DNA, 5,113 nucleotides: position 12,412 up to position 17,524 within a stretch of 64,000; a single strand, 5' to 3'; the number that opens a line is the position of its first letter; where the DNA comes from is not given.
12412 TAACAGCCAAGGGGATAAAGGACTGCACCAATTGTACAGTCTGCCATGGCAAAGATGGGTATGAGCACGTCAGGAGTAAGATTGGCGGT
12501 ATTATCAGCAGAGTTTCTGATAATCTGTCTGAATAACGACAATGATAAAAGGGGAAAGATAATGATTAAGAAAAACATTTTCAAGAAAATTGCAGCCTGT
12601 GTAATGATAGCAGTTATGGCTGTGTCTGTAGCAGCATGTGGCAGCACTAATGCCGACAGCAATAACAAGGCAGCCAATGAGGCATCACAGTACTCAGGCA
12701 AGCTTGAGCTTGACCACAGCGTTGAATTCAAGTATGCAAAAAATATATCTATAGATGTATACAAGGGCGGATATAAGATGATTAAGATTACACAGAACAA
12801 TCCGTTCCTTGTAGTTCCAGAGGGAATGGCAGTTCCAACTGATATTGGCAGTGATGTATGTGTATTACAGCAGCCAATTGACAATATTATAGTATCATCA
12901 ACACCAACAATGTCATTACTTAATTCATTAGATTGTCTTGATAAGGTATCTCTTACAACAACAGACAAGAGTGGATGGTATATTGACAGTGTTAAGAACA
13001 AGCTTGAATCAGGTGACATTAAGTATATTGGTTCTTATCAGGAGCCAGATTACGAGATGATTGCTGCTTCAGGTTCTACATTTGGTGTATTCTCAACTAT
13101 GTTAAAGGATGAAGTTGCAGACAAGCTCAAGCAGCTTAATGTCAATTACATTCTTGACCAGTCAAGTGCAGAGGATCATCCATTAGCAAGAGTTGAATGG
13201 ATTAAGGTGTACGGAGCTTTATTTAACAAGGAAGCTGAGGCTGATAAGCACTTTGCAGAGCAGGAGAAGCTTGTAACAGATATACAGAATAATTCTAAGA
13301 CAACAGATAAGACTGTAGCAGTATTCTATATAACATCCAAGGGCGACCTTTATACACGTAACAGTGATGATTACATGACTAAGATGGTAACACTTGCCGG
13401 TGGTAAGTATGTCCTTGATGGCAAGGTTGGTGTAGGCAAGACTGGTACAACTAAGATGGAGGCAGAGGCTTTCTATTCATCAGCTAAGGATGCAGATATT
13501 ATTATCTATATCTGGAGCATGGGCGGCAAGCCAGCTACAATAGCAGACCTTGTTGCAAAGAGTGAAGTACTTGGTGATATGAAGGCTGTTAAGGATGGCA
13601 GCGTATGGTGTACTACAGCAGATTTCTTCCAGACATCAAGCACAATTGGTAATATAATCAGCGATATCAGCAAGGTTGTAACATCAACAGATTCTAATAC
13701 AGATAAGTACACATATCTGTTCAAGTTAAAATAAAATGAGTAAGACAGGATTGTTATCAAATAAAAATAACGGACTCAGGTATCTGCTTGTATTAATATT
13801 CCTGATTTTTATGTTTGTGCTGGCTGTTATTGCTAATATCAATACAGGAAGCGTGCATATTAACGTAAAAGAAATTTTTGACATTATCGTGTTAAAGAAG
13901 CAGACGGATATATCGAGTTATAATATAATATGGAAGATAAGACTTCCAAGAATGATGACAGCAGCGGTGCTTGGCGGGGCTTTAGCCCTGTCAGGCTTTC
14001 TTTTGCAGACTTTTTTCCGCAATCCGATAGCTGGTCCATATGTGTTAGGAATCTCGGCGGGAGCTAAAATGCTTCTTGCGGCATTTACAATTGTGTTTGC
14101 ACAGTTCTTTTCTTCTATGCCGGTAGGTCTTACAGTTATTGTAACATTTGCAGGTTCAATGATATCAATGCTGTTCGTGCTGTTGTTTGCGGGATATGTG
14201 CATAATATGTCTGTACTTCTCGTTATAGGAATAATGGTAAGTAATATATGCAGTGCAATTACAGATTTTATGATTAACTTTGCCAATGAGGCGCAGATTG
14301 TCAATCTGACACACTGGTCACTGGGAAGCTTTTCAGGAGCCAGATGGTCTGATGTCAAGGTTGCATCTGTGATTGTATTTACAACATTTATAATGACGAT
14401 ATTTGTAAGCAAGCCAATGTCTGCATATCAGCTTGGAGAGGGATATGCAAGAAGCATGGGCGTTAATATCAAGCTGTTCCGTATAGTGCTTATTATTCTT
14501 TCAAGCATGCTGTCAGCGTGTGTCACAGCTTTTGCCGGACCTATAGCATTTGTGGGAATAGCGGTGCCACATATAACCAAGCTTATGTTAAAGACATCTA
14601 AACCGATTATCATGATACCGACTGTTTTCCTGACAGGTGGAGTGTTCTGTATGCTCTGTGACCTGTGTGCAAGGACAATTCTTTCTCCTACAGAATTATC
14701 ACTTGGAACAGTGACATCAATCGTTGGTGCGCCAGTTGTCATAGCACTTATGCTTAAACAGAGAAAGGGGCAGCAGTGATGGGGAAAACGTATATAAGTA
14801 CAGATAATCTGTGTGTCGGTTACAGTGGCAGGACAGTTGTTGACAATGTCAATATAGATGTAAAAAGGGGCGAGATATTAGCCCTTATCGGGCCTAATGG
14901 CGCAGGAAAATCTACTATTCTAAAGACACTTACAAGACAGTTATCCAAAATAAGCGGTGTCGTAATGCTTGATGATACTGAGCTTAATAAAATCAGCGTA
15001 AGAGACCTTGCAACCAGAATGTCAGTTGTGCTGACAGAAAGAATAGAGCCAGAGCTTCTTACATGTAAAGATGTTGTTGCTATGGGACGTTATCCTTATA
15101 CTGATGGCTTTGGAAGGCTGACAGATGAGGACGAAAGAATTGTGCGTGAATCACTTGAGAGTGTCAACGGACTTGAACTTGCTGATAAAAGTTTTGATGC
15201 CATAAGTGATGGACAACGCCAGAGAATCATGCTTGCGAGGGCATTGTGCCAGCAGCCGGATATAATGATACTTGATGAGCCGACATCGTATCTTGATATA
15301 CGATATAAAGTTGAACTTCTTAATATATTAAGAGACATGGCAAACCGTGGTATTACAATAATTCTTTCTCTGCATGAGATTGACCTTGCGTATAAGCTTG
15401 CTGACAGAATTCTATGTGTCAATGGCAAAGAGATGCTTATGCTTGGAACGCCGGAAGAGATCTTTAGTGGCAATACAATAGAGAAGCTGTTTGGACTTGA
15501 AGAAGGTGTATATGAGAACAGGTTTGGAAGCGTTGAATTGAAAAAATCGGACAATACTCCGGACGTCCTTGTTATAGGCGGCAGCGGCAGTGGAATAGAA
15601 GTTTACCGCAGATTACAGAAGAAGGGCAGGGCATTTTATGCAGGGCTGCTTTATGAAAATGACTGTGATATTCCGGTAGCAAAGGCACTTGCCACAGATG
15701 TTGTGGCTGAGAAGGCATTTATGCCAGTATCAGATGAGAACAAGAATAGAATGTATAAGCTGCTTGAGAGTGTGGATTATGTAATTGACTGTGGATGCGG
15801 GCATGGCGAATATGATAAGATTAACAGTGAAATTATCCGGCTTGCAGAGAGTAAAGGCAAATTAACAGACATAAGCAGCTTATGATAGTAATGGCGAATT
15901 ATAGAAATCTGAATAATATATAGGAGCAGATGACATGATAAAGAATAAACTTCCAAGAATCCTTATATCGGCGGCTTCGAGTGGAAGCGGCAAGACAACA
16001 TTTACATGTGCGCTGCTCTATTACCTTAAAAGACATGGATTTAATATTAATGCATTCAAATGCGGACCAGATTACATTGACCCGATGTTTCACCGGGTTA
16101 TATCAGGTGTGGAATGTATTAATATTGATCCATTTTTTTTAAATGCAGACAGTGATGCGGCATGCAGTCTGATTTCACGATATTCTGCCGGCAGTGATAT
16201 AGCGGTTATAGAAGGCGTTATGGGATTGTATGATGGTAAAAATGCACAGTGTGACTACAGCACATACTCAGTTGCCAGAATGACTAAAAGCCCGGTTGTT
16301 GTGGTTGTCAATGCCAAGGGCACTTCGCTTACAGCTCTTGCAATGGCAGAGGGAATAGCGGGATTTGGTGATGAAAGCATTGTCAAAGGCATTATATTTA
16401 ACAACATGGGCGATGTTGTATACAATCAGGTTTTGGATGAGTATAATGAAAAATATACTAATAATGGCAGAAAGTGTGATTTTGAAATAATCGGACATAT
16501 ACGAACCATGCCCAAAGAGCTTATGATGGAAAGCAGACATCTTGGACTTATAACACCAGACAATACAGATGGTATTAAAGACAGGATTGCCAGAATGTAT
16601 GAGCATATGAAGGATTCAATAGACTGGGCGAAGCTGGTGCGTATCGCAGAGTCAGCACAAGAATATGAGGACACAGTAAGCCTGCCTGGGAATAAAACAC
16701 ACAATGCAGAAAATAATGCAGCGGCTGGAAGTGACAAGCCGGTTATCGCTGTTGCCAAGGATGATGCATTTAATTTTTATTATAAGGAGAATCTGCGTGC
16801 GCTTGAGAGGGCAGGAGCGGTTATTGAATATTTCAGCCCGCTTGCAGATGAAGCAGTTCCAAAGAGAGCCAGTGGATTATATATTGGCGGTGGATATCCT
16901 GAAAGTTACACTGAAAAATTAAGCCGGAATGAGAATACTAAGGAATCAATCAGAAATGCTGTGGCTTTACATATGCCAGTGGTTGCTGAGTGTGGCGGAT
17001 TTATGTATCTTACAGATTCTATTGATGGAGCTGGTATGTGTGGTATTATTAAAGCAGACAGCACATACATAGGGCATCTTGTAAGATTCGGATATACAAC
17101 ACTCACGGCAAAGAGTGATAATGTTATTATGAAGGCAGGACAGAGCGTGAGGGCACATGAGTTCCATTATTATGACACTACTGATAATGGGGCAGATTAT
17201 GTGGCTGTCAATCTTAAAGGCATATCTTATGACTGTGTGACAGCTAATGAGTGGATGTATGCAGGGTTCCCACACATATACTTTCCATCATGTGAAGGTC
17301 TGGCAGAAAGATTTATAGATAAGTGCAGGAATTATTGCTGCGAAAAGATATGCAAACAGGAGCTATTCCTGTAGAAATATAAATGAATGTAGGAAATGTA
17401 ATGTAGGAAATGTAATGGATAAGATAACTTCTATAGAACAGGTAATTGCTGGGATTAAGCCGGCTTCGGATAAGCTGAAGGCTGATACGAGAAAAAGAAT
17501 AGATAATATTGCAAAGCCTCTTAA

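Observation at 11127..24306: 13-kb cobamide salvage/remodeling operon with no detectable cobalamin riboswitch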

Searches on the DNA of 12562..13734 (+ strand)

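Call 37: search_rna_families(sources=[L093, L094, L095, L096, L097], threshold=gathering)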
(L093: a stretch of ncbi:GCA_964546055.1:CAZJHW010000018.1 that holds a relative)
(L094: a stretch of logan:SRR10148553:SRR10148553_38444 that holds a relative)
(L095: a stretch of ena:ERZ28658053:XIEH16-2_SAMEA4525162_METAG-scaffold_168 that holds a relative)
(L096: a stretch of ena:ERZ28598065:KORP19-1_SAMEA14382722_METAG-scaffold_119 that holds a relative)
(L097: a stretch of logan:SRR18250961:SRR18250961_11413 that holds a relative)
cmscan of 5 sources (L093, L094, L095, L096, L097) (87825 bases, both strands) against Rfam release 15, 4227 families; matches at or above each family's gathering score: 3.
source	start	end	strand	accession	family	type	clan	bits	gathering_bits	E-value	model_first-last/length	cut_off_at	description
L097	5190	5412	+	RF00174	Cobalamin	Cis-reg; riboswitch;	CL00101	86.7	31.5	7.3e-20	1-189/189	no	Cobalamin riboswitch aptamer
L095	9726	9940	+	RF00174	Cobalamin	Cis-reg; riboswitch;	CL00101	73.5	31.5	4.3e-16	1-189/189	no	Cobalamin riboswitch aptamer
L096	9734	9941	+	RF00174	Cobalamin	Cis-reg; riboswitch;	CL00101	72.3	31.5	9.4e-16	1-189/189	no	Cobalamin riboswitch aptamer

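Call 52: search_rna_families(sources=[L098, L099, L100, L101], threshold=gathering)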
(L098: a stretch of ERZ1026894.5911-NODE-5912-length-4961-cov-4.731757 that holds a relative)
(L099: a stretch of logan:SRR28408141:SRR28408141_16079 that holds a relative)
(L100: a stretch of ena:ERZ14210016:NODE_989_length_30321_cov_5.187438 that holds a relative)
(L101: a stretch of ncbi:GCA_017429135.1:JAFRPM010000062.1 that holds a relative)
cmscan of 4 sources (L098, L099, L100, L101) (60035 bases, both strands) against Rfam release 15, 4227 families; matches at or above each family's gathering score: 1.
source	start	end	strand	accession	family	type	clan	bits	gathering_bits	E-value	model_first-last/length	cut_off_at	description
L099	7410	7625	+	RF00174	Cobalamin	Cis-reg; riboswitch;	CL00101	92.6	31.5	1e-21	1-189/189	no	Cobalamin riboswitch aptamer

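Call 78: build_rna_model(alignment_id=A8)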
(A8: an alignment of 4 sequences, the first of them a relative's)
Model R1 built from alignment A8 (4 sequences, 231 columns); structure: RNAalifold consensus.
model positions 221; base pairs 31; branch points 3; effective number of sequences 2.55; information 0.59 bits per position. Calibrated on 0.2 Mb of random sequence (short: E-values are rough).
structure used (alignment columns):
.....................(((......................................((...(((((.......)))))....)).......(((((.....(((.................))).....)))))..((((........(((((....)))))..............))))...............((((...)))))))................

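Call 80: search_with_rna_model(model_id=R1, sources=[window, L001, L002, L093, L094, L095, L096, L097, L098, L099, L100, L101, L013, L014, L020, L023, L024, L027, L005, L010], filters=default, max_evalue=1)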
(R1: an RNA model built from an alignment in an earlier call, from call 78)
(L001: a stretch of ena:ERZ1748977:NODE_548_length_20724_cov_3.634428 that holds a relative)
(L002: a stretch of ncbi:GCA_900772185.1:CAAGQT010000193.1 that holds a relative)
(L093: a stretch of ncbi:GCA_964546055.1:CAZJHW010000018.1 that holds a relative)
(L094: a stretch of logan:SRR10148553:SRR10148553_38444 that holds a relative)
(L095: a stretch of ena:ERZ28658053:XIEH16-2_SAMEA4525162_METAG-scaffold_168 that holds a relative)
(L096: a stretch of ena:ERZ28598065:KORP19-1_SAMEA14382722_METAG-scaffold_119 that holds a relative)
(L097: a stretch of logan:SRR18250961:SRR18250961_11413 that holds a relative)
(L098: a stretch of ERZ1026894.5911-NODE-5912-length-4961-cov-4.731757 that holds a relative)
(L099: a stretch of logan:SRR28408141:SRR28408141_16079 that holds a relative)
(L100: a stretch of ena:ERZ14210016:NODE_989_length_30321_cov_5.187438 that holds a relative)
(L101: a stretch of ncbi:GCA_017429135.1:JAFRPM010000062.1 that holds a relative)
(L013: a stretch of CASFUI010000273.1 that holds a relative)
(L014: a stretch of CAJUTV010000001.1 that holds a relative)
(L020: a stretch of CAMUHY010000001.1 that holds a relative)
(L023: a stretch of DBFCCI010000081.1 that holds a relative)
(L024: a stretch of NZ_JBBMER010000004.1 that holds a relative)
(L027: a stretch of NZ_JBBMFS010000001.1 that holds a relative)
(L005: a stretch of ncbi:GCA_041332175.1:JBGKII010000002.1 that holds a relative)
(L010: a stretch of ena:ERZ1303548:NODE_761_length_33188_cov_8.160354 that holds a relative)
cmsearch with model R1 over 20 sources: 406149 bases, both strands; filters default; matches with E-value up to 1: 7.
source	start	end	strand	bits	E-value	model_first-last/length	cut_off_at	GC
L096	9726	9941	+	230.2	9.9e-68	1-221/221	no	0.5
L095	9726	9941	+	229.3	1.9e-67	1-221/221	no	0.5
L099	7412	7625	+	175.4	3.8e-51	1-221/221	no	0.5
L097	5190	5412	+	175.4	3.9e-51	1-221/221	no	0.51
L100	217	287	+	39.1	7.4e-10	59-136/221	no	0.48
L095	7786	7864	+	14.8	0.017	1-221/221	no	0.38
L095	3034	3112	+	9.3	0.78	1-221/221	no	0.43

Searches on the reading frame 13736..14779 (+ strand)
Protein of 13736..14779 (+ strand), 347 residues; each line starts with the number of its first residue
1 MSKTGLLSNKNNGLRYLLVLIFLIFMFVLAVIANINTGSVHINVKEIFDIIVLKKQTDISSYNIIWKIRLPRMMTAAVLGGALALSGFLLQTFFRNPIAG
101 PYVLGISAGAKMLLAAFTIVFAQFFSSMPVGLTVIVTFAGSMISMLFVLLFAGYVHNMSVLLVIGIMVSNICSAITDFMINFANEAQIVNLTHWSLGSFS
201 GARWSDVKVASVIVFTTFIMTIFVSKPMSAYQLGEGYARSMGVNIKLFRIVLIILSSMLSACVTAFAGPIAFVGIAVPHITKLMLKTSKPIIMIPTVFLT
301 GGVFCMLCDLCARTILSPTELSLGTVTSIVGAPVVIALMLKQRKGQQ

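Call 6: search_protein_families(library=pfam, proteins=[window:13736-14779:+])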
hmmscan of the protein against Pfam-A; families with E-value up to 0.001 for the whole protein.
window:13736-14779:+ (347 aa): 1 family
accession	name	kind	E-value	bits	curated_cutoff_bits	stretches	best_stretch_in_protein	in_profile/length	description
PF01032.23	FecCD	-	1.6e-78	264.3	26.5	1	27-341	2-311/311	FecCD transport family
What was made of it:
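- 13736..14779 (+): BtuC-like permease (FecCD). Pfam 264 bits (call 6).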

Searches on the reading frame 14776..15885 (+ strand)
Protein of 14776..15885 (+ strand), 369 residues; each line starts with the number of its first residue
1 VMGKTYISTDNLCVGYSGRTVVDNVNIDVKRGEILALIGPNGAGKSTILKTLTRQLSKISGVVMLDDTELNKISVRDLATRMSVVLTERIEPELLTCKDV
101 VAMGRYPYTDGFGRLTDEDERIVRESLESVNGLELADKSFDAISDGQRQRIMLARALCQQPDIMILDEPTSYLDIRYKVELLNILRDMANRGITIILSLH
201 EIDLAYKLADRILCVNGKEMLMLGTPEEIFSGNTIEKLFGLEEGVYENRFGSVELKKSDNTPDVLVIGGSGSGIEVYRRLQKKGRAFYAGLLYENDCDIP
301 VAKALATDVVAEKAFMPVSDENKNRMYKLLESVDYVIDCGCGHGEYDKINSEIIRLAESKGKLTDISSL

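Call 6: search_protein_families(library=pfam, proteins=[window:14776-15885:+])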
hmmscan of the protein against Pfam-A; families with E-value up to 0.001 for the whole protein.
window:14776-15885:+ (369 aa): 8 families
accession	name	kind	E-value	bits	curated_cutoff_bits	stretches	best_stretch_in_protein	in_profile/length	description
PF00005.33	ABC_tran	-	5.3e-31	108.5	25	1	23-171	2-137/137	ABC transporter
PF13304.12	AAA_21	-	1.4e-11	45.5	27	2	140-198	236-296/304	AAA domain, putative AbiEii toxin, Type IV TA system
PF13401.12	AAA_22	-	1e-05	26.3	27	1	32-198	5-121/130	AAA domain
PF13555.12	AAA_29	-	2.5e-05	24.4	27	1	23-50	13-40/61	P-loop containing region of AAA domain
PF02463.25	SMC_N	-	0.00022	21.1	40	0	33-201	25-199/220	RecF/RecN/SMC N terminal domain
PF13191.12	AAA_16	-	0.00025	22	32.6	0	31-80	23-71/167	AAA ATPase domain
PF13173.12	AAA_14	-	0.00029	21.3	27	0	33-77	3-49/129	AAA domain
PF13245.12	AAA_19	-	0.00051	20.7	25.1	0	33-187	12-116/134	AAA domain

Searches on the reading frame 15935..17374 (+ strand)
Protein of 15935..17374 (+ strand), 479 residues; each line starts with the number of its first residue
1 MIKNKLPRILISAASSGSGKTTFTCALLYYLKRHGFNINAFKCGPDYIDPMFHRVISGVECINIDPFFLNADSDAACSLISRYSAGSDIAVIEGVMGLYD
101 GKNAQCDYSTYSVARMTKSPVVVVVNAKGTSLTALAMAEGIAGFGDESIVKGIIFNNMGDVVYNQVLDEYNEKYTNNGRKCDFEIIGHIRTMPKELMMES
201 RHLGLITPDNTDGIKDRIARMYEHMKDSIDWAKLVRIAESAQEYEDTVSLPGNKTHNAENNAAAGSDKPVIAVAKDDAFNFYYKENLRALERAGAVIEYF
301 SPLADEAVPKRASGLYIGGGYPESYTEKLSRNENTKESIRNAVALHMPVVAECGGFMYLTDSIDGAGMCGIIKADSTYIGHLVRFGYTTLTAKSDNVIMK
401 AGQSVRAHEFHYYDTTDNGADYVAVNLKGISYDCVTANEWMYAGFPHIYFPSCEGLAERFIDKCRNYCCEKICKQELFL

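Call 6: search_protein_families(library=pfam, proteins=[window:15935-17374:+])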
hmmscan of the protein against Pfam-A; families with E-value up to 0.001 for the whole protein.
window:15935-17374:+ (479 aa): 3 families
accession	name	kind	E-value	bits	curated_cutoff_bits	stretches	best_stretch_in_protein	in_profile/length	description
PF07685.20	GATase_3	-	1.1e-26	94.1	27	1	271-450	2-191/196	CobB/CobQ-like glutamine amidotransferase domain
PF13500.12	AAA_26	-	9.4e-09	35.8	27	0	81-161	93-170/198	AAA domain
PF01656.29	CbiA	-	2.4e-08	34.4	25.4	1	9-189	1-109/125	CobQ/CobB/MinD/ParA nucleotide binding domain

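Call 12: search_protein_families(library=ncbifam, proteins=[window:15935-17374:+])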
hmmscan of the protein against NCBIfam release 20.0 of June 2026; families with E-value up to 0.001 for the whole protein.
window:15935-17374:+ (479 aa): 7 families
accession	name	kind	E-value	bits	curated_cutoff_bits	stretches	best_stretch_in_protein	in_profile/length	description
NF002204.1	PRK01077.1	equivalog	1.7e-122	409.3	254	1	7-450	2-420/420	cobyrinic acid a,c-diamide synthase CobB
NF033195.1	F430_CfbB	exception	1.4e-99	334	560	1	8-461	1-450/451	Ni-sirohydrochlorin a,c-diamide synthase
TIGR00379.1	cobB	subfamily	4.8e-99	332.3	261.4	1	8-463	1-446/449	cobyrinic/hydrogenobyrinic acid a,c-diamide synthase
NF053748.1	bifunc_CobBC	exception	2.7e-93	313.7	950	1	6-467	1-446/797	bifunctional hydrogenobyrinic acid a,c-diamide synthase/histidinol phosphate aminotransferase CobBC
NF010471.0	PRK13896.1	equivalog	8.3e-54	183.2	693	1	10-417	5-384/433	cobyrinic acid a,c-diamide synthase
NF004921.0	PRK06278.1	equivalog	1.2e-07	31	354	1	3-133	236-366/482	cobyrinic acid a,c-diamide synthase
NF001989.1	PRK00784.1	equivalog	2.2e-05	23.3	273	0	328-452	303-426/480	cobyric acid synthase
